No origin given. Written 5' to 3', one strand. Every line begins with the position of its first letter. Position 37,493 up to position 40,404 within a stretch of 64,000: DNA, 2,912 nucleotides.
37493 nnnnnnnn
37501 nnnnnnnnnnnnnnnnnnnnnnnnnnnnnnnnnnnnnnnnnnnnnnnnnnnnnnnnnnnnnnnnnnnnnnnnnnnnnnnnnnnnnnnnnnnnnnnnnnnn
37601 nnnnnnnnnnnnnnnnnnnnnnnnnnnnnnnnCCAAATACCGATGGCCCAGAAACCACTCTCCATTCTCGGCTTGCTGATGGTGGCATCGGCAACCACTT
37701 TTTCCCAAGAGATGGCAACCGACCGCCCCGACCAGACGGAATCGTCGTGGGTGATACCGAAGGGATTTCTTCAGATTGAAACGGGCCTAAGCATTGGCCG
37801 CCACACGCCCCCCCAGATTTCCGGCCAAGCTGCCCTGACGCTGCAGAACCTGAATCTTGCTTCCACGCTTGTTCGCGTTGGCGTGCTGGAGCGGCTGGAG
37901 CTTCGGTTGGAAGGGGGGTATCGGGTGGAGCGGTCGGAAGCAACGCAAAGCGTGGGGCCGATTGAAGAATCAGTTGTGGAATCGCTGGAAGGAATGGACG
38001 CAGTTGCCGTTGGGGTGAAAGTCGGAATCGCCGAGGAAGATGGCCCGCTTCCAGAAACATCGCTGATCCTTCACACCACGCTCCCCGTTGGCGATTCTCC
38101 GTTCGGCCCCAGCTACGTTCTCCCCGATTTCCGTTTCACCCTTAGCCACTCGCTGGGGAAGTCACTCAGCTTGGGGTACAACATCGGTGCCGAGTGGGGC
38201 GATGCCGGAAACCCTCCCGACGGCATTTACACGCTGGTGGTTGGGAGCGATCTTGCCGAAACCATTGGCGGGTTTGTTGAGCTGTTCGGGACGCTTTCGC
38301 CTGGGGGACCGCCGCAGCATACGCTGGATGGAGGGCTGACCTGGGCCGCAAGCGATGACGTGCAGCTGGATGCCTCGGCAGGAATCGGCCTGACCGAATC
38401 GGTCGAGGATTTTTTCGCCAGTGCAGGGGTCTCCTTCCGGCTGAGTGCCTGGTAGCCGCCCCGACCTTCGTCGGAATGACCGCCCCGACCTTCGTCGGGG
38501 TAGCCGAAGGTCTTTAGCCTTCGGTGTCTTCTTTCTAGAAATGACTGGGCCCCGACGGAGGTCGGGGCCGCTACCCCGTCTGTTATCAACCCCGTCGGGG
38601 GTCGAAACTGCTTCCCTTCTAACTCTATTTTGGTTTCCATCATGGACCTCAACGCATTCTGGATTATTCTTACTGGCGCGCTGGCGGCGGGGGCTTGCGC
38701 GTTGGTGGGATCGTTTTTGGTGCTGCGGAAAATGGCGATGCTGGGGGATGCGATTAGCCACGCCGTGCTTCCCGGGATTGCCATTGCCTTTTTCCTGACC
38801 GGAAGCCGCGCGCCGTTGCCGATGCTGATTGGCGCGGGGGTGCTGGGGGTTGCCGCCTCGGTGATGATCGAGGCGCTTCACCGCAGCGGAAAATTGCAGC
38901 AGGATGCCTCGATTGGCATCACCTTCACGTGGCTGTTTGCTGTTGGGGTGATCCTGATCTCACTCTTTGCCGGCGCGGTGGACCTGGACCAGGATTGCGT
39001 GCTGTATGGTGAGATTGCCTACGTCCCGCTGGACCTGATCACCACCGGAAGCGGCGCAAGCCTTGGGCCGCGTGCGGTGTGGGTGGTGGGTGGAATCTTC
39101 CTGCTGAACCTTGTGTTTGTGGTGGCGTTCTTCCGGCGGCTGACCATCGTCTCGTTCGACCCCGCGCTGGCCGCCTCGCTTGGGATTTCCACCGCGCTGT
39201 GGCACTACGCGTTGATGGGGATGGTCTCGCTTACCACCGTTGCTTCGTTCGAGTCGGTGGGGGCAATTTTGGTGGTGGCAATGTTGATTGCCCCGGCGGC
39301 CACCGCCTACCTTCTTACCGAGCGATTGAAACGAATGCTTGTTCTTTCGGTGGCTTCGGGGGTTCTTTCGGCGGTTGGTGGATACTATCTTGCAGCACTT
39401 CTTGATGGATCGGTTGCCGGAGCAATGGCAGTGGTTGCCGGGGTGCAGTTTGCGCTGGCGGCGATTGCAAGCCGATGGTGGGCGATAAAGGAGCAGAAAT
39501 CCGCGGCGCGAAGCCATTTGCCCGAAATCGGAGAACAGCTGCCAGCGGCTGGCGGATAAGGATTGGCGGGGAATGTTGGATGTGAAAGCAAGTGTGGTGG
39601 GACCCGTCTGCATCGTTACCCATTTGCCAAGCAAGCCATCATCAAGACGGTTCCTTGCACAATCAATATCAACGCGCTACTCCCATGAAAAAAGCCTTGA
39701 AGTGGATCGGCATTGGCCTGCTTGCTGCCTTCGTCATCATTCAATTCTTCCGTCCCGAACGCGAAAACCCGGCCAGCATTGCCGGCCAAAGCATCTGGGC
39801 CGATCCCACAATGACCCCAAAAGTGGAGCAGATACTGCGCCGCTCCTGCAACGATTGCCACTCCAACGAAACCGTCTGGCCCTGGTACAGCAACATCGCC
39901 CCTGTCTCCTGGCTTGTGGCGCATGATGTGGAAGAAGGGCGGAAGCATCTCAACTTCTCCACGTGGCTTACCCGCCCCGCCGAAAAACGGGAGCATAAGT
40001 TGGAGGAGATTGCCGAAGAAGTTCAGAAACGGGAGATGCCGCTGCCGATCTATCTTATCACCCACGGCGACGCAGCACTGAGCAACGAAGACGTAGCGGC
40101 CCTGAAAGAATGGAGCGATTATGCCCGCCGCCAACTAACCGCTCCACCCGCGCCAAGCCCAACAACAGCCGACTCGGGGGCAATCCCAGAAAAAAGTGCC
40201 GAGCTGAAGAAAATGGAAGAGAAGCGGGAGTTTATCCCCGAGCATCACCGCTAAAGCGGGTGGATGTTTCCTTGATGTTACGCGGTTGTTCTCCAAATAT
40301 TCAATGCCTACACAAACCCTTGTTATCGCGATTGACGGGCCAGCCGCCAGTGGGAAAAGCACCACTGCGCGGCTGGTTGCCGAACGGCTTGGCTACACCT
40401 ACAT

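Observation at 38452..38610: GC-rich palindromic repeat block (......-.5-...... family) between the outer-membrane gene and the second permease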

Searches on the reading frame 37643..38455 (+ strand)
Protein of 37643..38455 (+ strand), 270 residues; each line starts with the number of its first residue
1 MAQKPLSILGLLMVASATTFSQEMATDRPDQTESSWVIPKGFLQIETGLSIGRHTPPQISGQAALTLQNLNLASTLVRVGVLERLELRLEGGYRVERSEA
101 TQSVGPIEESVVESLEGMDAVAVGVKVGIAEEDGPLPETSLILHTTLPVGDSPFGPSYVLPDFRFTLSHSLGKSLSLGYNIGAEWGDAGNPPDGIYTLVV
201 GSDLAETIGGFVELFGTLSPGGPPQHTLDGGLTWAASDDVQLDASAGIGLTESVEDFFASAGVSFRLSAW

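Call 7: search_protein_families(library=pfam, proteins=[window:37643-38455:+])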
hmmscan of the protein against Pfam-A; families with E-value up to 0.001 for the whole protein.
window:37643-38455:+ (270 aa): 1 family
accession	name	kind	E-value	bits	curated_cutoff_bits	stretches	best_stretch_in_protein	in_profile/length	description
PF13557.12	Phenol_MetA_deg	-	3.3e-21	76.9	22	1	26-267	1-242/242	Putative MetA-pathway of phenol degradation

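Call 54: find_homologous_proteins(query=window:37643-38455:+, max_evalue=1e-20)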
Query window:37643-38455:+ (270 aa): 941 proteins with E <= 1e-20 among 3313 candidates; the best 120 are listed.
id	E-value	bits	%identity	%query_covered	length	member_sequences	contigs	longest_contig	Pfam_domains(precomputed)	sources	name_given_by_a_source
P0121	6.6e-171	585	100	100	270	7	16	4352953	PF13557.13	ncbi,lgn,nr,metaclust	ncbi:MAG: transporter [Chlorobi bacterium]|nr:MAG: hypothetical protein UZ07_CHB004002929 [Chlorobi 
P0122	2.9e-122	425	72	100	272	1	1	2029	PF13557.13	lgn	-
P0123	2.1e-115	403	68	100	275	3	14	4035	PF13557.13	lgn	-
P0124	3.1e-115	402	68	100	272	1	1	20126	PF13557.13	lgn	-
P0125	7.1e-111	388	66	99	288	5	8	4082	PF13557.13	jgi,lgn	jgi:hypothetical protein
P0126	1.3e-64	236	46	95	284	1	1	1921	PF13557.13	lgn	-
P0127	9.8e-64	234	45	98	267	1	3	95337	PF13557.13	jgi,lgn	-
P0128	2.8e-55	206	47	92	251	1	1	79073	PF13557.13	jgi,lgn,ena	-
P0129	3.4e-54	202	43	96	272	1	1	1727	PF13557.13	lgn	-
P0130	6.3e-54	201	47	90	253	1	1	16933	PF13557.13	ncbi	ncbi:MAG: transporter [Rufibacter sp.]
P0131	6.0e-53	198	41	91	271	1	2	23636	PF13557.13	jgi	jgi:hypothetical protein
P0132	1.1e-52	197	42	95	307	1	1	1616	PF13557.13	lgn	-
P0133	6.0e-52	195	41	99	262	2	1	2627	PF13557.13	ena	-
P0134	5.8e-51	192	44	97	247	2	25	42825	PF13557.13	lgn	-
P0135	3.9e-50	189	42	98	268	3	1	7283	PF13557.13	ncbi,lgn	-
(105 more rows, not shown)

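Call 55: find_encoding_contigs(protein=P0124, flank=10000, max_places=2)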
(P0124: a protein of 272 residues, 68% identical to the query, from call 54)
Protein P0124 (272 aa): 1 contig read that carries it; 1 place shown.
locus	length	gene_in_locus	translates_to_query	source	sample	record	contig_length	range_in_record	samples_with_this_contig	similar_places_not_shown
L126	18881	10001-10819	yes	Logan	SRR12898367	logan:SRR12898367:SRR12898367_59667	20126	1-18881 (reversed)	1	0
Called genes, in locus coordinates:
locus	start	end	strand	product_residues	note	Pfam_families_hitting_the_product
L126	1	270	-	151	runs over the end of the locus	PF01592:NifU_N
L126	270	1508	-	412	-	PF00155:Aminotran_1_2, PF00266:Aminotran_5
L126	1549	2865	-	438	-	PF19295:SufBD_N, PF01458:SUFBD_core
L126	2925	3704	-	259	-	PF00005:ABC_tran, PF02463:SMC_N (faint)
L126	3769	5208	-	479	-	PF19295:SufBD_N, PF01458:SUFBD_core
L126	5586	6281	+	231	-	PF01047:MarR (weak), PF01325:Fe_dep_repress, PF02742:Fe_dep_repr_C, PF04023:FeoA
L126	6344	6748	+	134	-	PF20274:cREC_REC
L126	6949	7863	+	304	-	PF01297:ZnuA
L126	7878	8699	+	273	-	PF13481:AAA_25 (faint), PF00005:ABC_tran, PF02463:SMC_N (faint), PF13304:AAA_21 (faint)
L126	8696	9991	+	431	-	PF00950:ABC-3, PF01032:FecCD (weak), PF02742:Fe_dep_repr_C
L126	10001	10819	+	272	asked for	PF13557:Phenol_MetA_deg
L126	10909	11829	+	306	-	PF00950:ABC-3, PF01032:FecCD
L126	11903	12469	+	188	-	PF14376:Haem_bd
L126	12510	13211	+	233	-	PF02224:Cytidylate_kin, PF13189:Cytidylate_kin2 (faint)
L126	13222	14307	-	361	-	PF02163:Peptidase_M50 (weak), PF13428:TPR_14 (faint)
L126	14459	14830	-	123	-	PF00903:Glyoxalase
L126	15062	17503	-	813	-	PF15902:Sortilin-Vps10 (faint), PF18962:Por_Secre_tail (weak)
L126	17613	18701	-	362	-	-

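Call 56: find_encoding_contigs(protein=P0125, flank=10000, max_places=3)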
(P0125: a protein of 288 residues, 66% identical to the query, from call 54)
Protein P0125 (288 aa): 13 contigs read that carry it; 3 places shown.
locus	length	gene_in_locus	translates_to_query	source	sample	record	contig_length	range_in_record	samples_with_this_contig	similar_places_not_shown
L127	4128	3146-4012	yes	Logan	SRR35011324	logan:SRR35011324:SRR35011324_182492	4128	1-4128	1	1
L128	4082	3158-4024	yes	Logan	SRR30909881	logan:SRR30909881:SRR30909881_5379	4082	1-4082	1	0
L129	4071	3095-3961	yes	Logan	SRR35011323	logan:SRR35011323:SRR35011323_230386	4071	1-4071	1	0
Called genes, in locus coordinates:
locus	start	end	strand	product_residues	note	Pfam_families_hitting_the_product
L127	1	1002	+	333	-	?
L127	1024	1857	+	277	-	PF13481:AAA_25 (faint), PF00005:ABC_tran, PF02463:SMC_N (faint), PF13304:AAA_21 (faint)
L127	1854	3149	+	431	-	PF00950:ABC-3, PF01032:FecCD (weak), PF02742:Fe_dep_repr_C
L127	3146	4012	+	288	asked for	PF13557:Phenol_MetA_deg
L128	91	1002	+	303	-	PF01297:ZnuA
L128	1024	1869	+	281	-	PF13481:AAA_25 (faint), PF00005:ABC_tran, PF02463:SMC_N (faint), PF13304:AAA_21 (faint)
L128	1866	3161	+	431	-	PF00950:ABC-3, PF01032:FecCD (weak), PF02742:Fe_dep_repr_C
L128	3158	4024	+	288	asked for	PF13557:Phenol_MetA_deg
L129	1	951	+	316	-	?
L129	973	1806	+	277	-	PF13481:AAA_25 (faint), PF00005:ABC_tran, PF02463:SMC_N (faint), PF13304:AAA_21 (faint)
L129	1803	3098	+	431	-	PF00950:ABC-3, PF01032:FecCD (weak), PF02742:Fe_dep_repr_C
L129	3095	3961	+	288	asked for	PF13557:Phenol_MetA_deg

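Call 57: find_encoding_contigs(protein=P0121, flank=10000, max_places=10)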
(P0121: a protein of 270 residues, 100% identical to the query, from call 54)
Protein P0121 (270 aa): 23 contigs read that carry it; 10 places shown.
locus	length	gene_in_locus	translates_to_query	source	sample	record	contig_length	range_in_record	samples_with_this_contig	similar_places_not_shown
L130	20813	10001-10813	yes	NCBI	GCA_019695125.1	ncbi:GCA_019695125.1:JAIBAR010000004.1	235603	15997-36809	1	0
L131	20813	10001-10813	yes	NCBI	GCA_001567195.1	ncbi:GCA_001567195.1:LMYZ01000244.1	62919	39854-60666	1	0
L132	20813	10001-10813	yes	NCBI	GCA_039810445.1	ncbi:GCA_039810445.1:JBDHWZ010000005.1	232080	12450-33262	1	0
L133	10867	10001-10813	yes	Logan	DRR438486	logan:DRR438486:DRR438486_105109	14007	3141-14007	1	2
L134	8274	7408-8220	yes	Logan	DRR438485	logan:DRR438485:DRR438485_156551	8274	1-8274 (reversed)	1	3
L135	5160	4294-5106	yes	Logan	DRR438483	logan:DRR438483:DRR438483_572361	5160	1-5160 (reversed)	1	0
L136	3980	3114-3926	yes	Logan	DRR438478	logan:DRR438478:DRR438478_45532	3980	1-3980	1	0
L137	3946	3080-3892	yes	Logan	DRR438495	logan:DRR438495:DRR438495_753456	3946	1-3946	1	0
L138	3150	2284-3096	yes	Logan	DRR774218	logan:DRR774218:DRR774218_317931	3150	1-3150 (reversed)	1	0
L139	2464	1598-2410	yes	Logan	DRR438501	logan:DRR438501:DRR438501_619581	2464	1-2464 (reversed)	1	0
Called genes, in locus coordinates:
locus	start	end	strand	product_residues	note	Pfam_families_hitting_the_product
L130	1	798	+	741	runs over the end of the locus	PF00384:Molybdopterin, PF01568:Molydop_binding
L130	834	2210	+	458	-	PF00072:Response_reg, PF00158:Sigma54_activat, PF14532:Sigma54_activ_2, PF07728:AAA_5 (weak), PF25601:AAA_lid_14, PF02954:HTH_8 (weak)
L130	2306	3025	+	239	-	-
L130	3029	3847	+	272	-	PF01980:TrmO_N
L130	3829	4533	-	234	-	PF00849:PseudoU_synth_2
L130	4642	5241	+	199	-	PF00160:Pro_isomerase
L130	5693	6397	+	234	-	PF01325:Fe_dep_repress, PF02742:Fe_dep_repr_C, PF04023:FeoA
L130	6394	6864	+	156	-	PF00072:Response_reg (weak), PF20274:cREC_REC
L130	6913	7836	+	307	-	PF01297:ZnuA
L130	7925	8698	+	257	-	PF13481:AAA_25 (faint), PF00005:ABC_tran, PF02463:SMC_N (faint), PF13304:AAA_21 (faint)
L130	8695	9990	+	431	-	PF00950:ABC-3, PF01032:FecCD (weak), PF02742:Fe_dep_repr_C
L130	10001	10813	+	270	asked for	PF13557:Phenol_MetA_deg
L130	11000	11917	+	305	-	PF00950:ABC-3, PF01032:FecCD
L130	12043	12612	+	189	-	PF14376:Haem_bd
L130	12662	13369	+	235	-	PF02224:Cytidylate_kin, PF13189:Cytidylate_kin2 (weak), PF13238:AAA_18 (faint)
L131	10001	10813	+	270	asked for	PF13557:Phenol_MetA_deg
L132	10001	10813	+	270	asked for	PF13557:Phenol_MetA_deg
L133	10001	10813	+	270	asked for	PF13557:Phenol_MetA_deg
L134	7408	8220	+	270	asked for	PF13557:Phenol_MetA_deg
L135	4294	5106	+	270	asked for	PF13557:Phenol_MetA_deg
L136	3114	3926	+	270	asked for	PF13557:Phenol_MetA_deg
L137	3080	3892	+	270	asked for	PF13557:Phenol_MetA_deg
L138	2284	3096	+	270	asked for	PF13557:Phenol_MetA_deg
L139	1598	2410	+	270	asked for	PF13557:Phenol_MetA_deg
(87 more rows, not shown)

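Call 64: find_encoding_contigs(protein=P0122, flank=10000, max_places=3)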
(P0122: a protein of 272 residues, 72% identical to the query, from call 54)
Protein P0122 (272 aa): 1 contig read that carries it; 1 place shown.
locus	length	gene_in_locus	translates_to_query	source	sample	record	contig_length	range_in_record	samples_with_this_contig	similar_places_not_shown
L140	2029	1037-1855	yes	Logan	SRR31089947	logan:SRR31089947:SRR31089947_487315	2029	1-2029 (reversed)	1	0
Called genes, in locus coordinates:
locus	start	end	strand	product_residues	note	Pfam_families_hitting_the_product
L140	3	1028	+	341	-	?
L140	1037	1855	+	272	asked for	PF13557:Phenol_MetA_deg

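Call 65: find_encoding_contigs(protein=P0123, flank=10000, max_places=5)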
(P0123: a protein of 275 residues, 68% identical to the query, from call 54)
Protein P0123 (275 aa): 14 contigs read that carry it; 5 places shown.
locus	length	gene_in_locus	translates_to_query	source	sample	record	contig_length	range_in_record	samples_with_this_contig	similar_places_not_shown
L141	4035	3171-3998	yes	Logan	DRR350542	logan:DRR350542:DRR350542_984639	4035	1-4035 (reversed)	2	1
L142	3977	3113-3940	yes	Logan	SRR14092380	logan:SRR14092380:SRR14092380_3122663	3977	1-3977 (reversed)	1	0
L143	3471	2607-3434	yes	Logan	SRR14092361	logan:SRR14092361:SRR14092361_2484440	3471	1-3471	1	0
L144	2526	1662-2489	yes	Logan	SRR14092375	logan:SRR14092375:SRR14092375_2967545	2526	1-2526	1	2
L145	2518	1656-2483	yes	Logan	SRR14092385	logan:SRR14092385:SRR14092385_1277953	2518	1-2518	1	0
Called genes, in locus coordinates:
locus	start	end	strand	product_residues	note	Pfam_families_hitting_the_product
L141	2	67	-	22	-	?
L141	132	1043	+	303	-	PF01297:ZnuA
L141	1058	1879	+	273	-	PF13481:AAA_25 (faint), PF00005:ABC_tran, PF02463:SMC_N (faint), PF13304:AAA_21 (faint)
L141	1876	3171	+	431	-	PF00950:ABC-3, PF01032:FecCD (weak), PF02742:Fe_dep_repr_C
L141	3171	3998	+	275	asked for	PF13557:Phenol_MetA_deg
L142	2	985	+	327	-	?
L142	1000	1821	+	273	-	PF13481:AAA_25 (faint), PF00005:ABC_tran, PF02463:SMC_N (faint), PF13304:AAA_21 (faint)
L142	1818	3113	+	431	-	PF00950:ABC-3, PF01032:FecCD (weak), PF02742:Fe_dep_repr_C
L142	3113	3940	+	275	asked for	PF13557:Phenol_MetA_deg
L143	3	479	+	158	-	?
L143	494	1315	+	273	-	PF13481:AAA_25 (faint), PF00005:ABC_tran, PF02463:SMC_N (faint), PF13304:AAA_21 (faint)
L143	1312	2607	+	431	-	PF00950:ABC-3, PF01032:FecCD (weak), PF02742:Fe_dep_repr_C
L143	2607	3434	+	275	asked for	PF13557:Phenol_MetA_deg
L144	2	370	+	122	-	?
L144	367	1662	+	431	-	PF00950:ABC-3, PF01032:FecCD (weak), PF02742:Fe_dep_repr_C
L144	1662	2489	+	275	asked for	PF13557:Phenol_MetA_deg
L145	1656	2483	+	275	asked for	PF13557:Phenol_MetA_deg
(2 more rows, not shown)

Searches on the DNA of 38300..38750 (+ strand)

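Call 36: search_rna_families(source=window, start=38300, end=38750, threshold=evalue, max_evalue=10)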
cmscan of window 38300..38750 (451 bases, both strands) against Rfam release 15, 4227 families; matches with E-value up to 10: 1.
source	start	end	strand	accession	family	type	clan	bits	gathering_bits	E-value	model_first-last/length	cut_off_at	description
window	38525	38602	-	RF02621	BSnc120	Gene; sRNA;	-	19.5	114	0.093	1-88/88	no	Brucella sRNA 120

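Call 75: search_dna_similar(query=window:38445-38615:+, collection=plasmids, mode=distant, max_evalue=0.01, max_rows=10)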
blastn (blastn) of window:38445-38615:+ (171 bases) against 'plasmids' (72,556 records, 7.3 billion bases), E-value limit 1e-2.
No match.

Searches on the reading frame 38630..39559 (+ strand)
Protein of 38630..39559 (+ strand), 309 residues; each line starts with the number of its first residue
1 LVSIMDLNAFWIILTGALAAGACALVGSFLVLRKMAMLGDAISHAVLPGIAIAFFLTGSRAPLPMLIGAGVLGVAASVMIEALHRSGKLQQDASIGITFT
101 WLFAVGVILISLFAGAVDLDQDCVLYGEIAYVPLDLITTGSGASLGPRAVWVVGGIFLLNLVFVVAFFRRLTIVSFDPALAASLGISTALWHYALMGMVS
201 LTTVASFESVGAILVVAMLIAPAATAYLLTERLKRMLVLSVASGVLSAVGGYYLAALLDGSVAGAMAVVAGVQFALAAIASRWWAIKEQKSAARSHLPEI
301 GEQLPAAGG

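Call 7: search_protein_families(library=pfam, proteins=[window:38630-39559:+])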
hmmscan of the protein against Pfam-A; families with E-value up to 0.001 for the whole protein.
window:38630-39559:+ (309 aa): 2 families
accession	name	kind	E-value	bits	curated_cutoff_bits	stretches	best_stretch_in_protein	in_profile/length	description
PF00950.22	ABC-3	-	6.2e-53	180.4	20.1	1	10-279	6-255/258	ABC 3 transport family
PF01032.23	FecCD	-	1.9e-08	34.2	26.5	1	46-266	83-296/311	FecCD transport family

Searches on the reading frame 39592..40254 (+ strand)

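Call 7: search_protein_families(library=pfam, proteins=[window:39592-40254:+])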
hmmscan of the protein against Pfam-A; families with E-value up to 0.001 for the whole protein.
window:39592-40254:+ (220 aa): 2 families
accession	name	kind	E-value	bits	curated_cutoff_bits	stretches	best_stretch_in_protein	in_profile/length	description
PF14376.11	Haem_bd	-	1.1e-45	155.3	27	1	46-175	2-131/133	Haem-binding domain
PF19084.5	DUF5775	-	0.0009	20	28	0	164-213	31-80/81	Family of unknown function (DUF5775)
